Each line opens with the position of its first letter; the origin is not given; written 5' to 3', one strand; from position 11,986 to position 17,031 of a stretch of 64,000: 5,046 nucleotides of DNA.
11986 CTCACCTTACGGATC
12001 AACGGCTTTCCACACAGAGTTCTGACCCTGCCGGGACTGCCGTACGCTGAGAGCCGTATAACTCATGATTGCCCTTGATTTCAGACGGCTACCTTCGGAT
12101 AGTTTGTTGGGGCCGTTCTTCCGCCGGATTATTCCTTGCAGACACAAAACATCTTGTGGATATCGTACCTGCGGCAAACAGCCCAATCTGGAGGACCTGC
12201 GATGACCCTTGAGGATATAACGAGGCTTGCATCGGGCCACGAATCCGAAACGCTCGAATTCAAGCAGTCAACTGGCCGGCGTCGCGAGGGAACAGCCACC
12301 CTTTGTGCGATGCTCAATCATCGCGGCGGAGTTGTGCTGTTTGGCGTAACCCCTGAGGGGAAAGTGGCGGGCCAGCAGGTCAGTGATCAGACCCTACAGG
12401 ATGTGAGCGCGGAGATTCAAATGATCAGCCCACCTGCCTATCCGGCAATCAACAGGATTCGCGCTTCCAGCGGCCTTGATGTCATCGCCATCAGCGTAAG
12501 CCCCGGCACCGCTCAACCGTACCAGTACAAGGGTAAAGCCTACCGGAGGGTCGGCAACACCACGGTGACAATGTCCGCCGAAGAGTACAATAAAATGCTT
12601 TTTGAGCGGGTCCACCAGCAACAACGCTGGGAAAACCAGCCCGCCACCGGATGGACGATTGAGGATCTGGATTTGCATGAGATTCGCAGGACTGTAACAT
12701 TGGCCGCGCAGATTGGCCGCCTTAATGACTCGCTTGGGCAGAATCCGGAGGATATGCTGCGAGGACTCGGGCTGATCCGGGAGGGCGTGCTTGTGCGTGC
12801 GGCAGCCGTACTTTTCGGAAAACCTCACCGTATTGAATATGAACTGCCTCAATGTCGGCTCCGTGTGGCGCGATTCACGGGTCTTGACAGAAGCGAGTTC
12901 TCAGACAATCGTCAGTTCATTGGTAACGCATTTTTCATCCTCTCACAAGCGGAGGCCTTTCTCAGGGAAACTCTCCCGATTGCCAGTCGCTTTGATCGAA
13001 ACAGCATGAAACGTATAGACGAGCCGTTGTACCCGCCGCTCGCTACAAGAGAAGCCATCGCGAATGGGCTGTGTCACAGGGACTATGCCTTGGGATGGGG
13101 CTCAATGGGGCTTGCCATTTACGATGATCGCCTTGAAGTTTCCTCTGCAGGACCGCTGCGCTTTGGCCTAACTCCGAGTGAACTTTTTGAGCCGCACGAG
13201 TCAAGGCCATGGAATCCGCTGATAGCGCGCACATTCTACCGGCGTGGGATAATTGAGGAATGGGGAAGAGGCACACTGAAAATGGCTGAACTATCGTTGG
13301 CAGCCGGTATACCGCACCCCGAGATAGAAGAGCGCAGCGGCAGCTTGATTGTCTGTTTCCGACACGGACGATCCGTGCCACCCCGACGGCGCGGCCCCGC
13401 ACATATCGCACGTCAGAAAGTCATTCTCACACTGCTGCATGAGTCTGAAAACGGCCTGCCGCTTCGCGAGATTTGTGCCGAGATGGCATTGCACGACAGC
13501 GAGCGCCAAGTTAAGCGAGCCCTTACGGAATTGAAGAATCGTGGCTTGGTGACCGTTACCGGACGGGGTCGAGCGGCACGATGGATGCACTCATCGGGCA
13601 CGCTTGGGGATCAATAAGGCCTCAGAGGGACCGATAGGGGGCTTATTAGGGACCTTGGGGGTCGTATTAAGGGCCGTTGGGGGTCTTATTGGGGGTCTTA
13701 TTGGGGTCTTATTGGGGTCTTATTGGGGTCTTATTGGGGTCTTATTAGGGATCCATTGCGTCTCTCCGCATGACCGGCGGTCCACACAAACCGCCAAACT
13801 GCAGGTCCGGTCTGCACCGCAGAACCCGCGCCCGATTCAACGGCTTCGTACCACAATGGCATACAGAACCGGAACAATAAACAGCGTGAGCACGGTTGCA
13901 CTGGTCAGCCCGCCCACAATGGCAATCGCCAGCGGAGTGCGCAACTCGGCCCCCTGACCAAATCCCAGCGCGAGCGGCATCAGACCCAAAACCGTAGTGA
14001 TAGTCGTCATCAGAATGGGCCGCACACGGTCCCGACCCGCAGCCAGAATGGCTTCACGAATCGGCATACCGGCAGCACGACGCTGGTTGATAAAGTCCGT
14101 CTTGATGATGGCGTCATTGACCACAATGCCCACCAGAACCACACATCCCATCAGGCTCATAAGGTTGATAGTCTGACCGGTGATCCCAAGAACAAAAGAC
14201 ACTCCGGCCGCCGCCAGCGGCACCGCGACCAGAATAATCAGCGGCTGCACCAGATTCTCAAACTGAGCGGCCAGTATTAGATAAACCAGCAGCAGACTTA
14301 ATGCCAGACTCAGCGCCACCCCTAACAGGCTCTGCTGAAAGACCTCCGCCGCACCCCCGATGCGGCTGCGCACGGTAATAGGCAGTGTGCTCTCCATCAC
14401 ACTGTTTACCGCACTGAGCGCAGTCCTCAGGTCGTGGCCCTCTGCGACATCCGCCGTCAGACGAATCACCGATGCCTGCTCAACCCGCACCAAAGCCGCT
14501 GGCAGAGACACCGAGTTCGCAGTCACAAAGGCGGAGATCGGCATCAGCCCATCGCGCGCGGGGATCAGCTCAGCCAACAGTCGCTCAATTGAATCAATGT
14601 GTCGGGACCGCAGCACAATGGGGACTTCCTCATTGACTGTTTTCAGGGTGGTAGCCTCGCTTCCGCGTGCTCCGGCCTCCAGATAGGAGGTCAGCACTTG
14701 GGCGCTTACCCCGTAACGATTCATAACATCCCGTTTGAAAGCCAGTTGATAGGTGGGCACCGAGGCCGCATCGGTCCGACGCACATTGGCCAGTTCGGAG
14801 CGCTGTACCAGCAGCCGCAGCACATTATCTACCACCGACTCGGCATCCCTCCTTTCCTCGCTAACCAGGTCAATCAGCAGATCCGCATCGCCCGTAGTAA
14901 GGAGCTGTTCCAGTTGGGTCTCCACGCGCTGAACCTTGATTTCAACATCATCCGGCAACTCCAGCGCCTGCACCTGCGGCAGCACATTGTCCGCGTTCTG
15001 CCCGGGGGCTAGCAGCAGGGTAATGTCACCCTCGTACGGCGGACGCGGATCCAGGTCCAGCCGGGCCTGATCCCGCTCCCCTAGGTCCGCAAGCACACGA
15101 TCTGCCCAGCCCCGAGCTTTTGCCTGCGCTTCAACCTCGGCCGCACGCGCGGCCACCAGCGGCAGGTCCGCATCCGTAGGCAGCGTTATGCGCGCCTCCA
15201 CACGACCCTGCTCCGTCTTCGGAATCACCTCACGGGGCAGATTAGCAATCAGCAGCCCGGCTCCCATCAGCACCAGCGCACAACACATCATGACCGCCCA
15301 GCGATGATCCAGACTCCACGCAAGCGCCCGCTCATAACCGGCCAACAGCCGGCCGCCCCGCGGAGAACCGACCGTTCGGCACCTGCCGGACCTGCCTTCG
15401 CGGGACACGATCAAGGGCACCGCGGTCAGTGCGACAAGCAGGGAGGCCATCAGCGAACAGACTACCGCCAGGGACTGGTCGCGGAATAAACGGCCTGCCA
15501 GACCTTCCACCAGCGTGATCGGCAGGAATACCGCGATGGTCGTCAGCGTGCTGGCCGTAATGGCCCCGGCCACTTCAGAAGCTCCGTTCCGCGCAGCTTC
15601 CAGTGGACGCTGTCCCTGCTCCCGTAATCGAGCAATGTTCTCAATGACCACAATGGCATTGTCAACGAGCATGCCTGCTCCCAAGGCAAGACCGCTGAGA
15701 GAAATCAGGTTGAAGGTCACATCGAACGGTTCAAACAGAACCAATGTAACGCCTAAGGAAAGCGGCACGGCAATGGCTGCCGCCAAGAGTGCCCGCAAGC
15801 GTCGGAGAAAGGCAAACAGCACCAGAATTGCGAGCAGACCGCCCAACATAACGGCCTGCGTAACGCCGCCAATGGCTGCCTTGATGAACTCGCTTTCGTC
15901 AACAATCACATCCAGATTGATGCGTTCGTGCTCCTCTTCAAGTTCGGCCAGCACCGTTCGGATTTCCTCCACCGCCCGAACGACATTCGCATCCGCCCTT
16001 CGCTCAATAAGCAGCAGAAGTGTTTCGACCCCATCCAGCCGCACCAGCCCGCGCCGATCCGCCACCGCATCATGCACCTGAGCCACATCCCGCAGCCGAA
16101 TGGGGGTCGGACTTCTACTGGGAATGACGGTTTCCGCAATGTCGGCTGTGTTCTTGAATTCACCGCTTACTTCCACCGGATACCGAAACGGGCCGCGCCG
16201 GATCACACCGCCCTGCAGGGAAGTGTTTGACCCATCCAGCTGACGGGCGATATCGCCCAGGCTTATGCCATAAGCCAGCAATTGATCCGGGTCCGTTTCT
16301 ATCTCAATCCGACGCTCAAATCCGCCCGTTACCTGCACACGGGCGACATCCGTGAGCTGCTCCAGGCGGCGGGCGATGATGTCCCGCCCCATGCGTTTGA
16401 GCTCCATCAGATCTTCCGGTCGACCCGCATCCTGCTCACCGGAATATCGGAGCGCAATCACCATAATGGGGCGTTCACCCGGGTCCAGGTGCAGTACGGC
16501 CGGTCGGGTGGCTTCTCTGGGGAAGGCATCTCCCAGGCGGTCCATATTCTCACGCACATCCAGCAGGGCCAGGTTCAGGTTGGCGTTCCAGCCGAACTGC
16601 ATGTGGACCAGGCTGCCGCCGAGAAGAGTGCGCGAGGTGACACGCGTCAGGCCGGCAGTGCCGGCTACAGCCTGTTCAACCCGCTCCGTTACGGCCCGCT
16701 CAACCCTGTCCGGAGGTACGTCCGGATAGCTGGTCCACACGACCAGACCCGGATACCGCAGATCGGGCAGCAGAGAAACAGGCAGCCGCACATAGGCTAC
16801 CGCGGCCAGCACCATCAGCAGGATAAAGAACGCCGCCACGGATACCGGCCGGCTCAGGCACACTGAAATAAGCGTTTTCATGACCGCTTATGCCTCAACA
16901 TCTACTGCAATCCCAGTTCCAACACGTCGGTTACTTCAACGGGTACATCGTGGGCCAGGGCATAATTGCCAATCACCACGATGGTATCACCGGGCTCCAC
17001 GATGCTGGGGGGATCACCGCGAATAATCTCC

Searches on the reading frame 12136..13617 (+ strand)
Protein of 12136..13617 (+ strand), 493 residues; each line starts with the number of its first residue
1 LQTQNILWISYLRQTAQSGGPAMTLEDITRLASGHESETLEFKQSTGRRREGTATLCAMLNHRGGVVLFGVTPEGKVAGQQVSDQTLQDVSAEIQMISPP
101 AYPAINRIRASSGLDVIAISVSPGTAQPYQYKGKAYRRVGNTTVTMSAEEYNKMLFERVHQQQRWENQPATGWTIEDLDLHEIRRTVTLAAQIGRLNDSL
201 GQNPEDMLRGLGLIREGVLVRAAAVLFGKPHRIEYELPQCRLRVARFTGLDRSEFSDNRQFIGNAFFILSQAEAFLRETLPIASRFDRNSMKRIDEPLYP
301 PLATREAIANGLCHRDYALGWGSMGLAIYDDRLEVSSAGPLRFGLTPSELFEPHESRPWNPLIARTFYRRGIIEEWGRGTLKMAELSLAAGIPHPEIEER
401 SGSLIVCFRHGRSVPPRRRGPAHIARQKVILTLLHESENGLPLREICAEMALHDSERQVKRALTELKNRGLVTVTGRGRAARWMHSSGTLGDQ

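Call 17: search_protein_families(library=pfam, proteins=[window:12136-13617:+], max_evalue=0.00001)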
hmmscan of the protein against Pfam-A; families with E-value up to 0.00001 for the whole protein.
window:12136-13617:+ (493 aa): 2 families
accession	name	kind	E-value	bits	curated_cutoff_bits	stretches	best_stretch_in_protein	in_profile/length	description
PF04326.19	SLFN_AlbA_2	-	4.5e-19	69.6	25.3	1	36-146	1-117/118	Schlafen, AlbA_2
PF13749.12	HATPase_c_4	-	2.7e-16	59.8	26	1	326-408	6-89/89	Putative ATP-dependent DNA helicase recG C-terminal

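Call 82: search_protein_families(library=padloc, proteins=[window:12136-13617:+], max_evalue=0.001)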
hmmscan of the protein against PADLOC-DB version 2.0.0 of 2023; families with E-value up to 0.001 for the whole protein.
window:12136-13617:+ (493 aa): 1 family
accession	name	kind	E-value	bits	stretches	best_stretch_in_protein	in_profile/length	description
PDLC02394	pAgo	-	1.2e-09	34.6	1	58-340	65-355/1121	-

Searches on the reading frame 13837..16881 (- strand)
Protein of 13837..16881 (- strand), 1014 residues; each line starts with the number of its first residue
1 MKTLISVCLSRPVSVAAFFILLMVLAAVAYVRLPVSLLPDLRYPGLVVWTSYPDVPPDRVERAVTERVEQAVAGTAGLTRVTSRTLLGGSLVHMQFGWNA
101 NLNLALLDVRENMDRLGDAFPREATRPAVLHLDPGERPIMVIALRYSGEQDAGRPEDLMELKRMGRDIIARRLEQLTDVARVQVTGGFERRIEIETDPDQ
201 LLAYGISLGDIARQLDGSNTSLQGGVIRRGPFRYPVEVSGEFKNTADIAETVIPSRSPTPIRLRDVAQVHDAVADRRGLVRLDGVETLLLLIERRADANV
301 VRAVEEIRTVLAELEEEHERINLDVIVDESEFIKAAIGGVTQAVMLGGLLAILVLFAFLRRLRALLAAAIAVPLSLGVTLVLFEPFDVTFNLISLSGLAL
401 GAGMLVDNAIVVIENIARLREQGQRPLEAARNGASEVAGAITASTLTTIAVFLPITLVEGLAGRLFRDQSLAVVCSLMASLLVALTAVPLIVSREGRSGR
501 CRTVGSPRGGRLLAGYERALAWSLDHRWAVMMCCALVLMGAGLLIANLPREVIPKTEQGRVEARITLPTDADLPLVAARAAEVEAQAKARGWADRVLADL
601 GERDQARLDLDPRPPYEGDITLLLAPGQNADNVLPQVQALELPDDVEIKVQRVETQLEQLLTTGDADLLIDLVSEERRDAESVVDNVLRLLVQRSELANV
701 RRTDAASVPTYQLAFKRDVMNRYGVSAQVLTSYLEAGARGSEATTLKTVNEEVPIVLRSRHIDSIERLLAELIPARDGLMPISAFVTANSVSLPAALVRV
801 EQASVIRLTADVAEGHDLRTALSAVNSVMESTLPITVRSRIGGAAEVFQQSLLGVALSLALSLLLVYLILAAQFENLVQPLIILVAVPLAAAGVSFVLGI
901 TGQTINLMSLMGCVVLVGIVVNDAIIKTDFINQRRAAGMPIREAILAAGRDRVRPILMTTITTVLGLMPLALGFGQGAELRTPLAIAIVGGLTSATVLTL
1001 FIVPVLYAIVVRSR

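Call 17: search_protein_families(library=pfam, proteins=[window:13837-16881:-], max_evalue=0.00001)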
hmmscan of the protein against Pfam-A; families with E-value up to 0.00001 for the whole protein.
window:13837-16881:- (1014 aa): 1 family
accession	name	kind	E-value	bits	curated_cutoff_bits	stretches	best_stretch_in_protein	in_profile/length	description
PF00873.25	ACR_tran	-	2.2e-202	675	28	1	5-1010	2-1020/1021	AcrB/AcrD/AcrF family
